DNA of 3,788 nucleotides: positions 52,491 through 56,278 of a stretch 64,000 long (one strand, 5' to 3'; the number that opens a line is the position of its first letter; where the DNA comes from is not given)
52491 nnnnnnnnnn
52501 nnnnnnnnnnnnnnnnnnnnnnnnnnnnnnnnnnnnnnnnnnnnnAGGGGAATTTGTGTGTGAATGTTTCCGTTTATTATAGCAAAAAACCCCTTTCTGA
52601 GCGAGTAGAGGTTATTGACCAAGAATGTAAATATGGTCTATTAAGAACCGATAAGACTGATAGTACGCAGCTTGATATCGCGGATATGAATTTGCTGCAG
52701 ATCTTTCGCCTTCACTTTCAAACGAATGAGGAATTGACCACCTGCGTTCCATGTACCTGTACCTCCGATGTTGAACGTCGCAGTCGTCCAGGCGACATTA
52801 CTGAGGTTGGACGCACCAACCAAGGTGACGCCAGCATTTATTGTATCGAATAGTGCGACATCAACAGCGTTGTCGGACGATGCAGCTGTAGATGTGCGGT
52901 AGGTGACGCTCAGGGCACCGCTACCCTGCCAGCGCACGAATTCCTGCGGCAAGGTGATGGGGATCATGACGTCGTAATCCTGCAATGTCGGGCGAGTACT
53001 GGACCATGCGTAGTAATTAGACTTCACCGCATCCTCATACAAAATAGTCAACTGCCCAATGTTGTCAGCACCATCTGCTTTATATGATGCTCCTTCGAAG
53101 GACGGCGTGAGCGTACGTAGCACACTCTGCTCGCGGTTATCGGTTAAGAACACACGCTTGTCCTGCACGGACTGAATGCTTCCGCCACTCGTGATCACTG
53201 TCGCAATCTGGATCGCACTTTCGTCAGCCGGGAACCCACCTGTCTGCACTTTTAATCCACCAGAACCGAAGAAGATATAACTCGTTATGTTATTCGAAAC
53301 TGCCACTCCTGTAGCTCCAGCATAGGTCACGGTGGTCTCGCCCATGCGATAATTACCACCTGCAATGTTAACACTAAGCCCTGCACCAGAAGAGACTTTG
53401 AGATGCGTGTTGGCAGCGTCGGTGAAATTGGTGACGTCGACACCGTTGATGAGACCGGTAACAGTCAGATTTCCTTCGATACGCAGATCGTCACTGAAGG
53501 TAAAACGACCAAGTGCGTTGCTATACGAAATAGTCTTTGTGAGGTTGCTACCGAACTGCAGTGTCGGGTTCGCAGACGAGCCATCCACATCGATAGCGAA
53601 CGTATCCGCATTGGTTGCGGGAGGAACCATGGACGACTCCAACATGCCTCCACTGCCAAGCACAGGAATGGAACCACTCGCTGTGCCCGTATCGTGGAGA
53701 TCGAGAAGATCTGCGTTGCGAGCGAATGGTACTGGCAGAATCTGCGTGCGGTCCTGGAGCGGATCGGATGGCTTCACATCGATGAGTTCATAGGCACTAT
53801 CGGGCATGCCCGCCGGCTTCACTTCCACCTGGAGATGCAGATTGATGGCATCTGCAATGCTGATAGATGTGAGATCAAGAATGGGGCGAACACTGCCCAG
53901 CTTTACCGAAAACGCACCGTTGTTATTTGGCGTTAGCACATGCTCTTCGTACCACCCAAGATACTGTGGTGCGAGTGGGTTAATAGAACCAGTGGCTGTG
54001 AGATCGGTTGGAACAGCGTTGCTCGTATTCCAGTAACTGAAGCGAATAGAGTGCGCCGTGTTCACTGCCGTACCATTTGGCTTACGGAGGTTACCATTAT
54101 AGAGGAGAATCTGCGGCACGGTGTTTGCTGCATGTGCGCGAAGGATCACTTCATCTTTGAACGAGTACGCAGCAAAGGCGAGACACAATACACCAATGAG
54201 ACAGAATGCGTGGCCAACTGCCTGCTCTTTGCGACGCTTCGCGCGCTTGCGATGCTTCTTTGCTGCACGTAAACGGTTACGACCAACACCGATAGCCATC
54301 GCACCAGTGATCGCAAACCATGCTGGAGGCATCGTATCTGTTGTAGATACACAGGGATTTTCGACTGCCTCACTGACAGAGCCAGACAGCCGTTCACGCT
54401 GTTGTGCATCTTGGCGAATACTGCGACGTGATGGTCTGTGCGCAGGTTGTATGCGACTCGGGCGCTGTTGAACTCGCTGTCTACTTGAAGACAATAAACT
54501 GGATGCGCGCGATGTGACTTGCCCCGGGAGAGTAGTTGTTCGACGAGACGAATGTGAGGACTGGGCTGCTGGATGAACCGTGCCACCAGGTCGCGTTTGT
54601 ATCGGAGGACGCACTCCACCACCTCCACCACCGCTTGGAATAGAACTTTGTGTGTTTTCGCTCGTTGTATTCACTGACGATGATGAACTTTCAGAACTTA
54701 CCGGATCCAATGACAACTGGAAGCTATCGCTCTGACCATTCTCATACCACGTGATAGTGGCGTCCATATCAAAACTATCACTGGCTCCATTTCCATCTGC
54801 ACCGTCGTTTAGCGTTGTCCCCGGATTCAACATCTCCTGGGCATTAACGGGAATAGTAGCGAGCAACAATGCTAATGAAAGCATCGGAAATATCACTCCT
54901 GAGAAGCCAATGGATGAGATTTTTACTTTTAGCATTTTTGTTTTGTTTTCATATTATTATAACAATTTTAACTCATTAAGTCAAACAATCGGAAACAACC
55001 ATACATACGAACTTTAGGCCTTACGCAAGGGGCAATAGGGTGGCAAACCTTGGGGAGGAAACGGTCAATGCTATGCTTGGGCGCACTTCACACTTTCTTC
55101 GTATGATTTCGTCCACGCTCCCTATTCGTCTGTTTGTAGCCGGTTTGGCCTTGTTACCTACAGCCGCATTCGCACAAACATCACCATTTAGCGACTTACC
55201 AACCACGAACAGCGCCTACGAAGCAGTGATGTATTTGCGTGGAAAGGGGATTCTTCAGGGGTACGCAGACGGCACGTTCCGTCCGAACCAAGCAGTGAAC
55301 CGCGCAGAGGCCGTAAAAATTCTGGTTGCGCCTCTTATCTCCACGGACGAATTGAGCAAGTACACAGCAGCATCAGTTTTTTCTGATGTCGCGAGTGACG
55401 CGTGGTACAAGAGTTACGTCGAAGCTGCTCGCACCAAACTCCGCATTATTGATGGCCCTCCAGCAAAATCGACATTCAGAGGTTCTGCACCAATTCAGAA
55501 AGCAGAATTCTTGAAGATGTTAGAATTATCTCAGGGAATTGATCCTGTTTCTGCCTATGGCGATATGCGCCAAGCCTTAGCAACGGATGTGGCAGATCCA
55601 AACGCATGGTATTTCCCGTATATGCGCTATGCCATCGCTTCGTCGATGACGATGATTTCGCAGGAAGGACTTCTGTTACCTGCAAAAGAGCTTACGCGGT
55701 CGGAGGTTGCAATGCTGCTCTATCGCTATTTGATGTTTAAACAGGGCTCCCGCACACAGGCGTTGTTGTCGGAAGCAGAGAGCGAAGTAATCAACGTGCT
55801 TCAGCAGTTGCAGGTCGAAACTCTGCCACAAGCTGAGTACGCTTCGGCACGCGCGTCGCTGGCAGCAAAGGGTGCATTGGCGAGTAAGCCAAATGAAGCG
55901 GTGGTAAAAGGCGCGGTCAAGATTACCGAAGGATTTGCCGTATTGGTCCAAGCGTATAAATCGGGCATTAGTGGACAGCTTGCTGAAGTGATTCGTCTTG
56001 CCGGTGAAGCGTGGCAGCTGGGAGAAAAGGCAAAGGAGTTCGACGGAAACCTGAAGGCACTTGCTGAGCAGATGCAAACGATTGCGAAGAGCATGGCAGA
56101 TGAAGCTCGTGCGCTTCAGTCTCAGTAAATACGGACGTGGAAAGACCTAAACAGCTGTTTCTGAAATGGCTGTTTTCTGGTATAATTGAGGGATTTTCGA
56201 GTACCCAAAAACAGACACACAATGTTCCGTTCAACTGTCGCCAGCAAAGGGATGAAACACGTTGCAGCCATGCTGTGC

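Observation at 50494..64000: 13.5 kb surface-structure locus: three fibre-like paralogs, an SLH anchor protein, an M23 hydrolase, a 1945 aa NHL propeller array and a TPR protein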

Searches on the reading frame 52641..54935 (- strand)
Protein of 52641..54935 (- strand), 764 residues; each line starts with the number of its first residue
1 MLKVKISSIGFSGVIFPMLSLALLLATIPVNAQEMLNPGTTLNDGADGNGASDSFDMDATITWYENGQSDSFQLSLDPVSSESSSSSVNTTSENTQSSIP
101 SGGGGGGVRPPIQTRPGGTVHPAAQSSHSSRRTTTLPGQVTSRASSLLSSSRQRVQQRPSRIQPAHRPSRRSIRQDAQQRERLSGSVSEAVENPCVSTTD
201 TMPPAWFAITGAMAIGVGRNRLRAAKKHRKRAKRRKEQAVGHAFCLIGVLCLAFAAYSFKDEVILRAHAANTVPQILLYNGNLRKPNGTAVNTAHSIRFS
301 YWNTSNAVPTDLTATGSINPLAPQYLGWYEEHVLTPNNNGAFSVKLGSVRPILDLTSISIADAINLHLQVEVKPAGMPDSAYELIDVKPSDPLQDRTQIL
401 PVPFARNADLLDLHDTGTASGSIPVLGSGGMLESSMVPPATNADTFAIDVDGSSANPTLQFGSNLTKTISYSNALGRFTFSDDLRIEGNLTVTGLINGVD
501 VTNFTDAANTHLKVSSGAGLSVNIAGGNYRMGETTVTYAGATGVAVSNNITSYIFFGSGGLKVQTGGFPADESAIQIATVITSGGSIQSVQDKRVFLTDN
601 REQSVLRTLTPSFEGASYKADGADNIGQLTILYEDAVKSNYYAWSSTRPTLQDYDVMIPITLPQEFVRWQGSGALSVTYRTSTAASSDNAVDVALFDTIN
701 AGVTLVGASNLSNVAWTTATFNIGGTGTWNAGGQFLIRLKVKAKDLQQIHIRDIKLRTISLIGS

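Call 4: search_protein_families(library=pfam, proteins=[window:52641-54935:-], max_evalue=0.01)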
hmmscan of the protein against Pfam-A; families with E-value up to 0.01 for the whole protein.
window:52641-54935:- (764 aa): 0 families

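Call 5: search_protein_families(library=ncbifam, proteins=[window:52641-54935:-], max_evalue=0.01)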
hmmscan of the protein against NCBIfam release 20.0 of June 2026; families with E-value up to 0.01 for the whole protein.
window:52641-54935:- (764 aa): 0 families

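Call 14: search_protein_families(library=phrogs, proteins=[window:52641-54935:-], max_evalue=0.01)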
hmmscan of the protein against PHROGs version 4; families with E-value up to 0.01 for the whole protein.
window:52641-54935:- (764 aa): 0 families

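Call 18: find_homologous_proteins(query=window:52641-54935:-)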
Query window:52641-54935:- (764 aa): 67 proteins with E <= 0.001 among 8000 candidates.
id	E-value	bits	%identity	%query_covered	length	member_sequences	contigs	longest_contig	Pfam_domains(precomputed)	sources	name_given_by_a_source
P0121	0.0e+0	1652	100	98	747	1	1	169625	-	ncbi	-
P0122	0.0e+0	1191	70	100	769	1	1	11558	-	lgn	-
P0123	7.7e-186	638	42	99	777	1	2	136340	-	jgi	jgi:hypothetical protein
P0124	5.6e-173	595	44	66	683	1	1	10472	-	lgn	-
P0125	4.7e-170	586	41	100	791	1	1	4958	-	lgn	-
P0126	8.7e-167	575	51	66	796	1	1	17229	-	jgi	-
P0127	4.0e-158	546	50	71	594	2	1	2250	-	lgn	-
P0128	4.7e-152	526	48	65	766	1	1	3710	-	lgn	-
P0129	3.3e-151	523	48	72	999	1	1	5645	PF13518.13,PF13565.13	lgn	-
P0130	5.5e-151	523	49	65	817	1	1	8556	-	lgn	-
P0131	5.8e-151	523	44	77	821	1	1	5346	-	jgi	jgi:hypothetical protein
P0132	4.1e-150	520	47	74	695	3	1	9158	-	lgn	-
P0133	3.5e-147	510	45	73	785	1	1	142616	-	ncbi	-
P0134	1.8e-146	508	45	73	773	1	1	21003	-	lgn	-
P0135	1.1e-145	505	46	70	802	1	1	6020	-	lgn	-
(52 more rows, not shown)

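Call 85: find_encoding_contigs(protein=P0122, flank=10000, max_places=2)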
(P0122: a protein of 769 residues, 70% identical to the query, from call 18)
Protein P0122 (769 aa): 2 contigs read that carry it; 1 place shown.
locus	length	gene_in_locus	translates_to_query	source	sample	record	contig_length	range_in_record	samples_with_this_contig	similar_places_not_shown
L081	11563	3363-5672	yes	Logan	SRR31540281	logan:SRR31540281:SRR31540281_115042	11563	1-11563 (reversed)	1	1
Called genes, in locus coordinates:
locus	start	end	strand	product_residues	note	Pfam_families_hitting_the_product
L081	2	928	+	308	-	?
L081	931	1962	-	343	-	-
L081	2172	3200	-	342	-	PF00395:SLH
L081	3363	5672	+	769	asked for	-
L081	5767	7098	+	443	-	-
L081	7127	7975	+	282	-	PF01551:Peptidase_M23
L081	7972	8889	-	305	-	PF00520:Ion_trans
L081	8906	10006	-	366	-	PF01966:HD, PF13286:HD_assoc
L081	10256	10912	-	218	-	PF02578:Cu-oxidase_4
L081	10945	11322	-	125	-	PF05635:23S_rRNA_IVP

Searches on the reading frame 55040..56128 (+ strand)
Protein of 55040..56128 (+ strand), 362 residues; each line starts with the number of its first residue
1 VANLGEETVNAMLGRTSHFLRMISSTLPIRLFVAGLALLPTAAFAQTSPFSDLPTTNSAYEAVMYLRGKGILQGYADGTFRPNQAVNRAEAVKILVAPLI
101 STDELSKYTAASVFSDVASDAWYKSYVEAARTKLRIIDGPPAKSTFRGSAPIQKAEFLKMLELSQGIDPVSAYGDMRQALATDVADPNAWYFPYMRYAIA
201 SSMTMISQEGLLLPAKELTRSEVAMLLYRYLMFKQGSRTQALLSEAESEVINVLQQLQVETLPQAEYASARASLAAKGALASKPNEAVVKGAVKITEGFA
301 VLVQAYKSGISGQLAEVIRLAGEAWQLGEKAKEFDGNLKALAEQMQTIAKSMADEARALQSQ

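Call 4: search_protein_families(library=pfam, proteins=[window:55040-56128:+], max_evalue=0.01)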
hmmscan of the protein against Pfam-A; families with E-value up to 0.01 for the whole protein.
window:55040-56128:+ (362 aa): 1 family
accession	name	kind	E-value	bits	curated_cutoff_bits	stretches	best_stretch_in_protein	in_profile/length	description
PF00395.25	SLH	-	3.3e-22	78.6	20.8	2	49-91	1-43/44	S-layer homology domain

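Call 5: search_protein_families(library=ncbifam, proteins=[window:55040-56128:+], max_evalue=0.01)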
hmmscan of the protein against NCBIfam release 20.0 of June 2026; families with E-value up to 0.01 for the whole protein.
window:55040-56128:+ (362 aa): 2 families
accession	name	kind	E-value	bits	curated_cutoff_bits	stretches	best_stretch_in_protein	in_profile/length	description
NF033190.2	inl_like_NEAT_1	exception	0.00033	19.1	1275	1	60-132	651-721/754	NEAT domain-containing leucine-rich repeat protein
NF033921.0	por_somb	subfamily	0.0016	17.2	100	1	48-105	5-63/485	iron uptake porin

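Call 14: search_protein_families(library=phrogs, proteins=[window:55040-56128:+], max_evalue=0.01)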
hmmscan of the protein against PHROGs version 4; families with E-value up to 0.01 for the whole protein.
window:55040-56128:+ (362 aa): 2 families
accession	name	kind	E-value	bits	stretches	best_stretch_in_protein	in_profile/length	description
phrog_20208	-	unknown function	7.5e-09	35.4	1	46-168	507-624/697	-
phrog_1696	-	tail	7.6e-07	27.5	1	58-161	1972-2071/2079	major tail protein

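Call 71: search_solved_structures(query=window:55040-56128:+, max_evalue=1)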
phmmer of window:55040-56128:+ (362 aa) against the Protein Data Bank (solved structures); distinct sequences matched with E-value up to 1: 7.
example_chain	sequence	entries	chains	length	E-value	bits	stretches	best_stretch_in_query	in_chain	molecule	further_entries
9g93_A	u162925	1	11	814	3.3e-07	33.1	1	14-140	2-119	S-layer protein sap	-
8bys_A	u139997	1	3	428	1.4e-06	31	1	34-106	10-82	S-layer homology domain-containing protein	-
8bz2_A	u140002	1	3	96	5.6e-06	29.1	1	47-106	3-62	S-layer homology domain-containing protein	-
6bt4_A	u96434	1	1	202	8.5e-06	28.5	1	49-140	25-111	S-layer protein sap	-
3pyw_A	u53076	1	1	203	8.9e-06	28.4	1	49-140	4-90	S-layer protein sap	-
8bym_A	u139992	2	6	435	6.6e-05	25.6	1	47-106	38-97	S-layer homology domain-containing protein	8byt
7zgx_A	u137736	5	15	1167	0.00033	23.3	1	35-101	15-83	S-layer protein SlpA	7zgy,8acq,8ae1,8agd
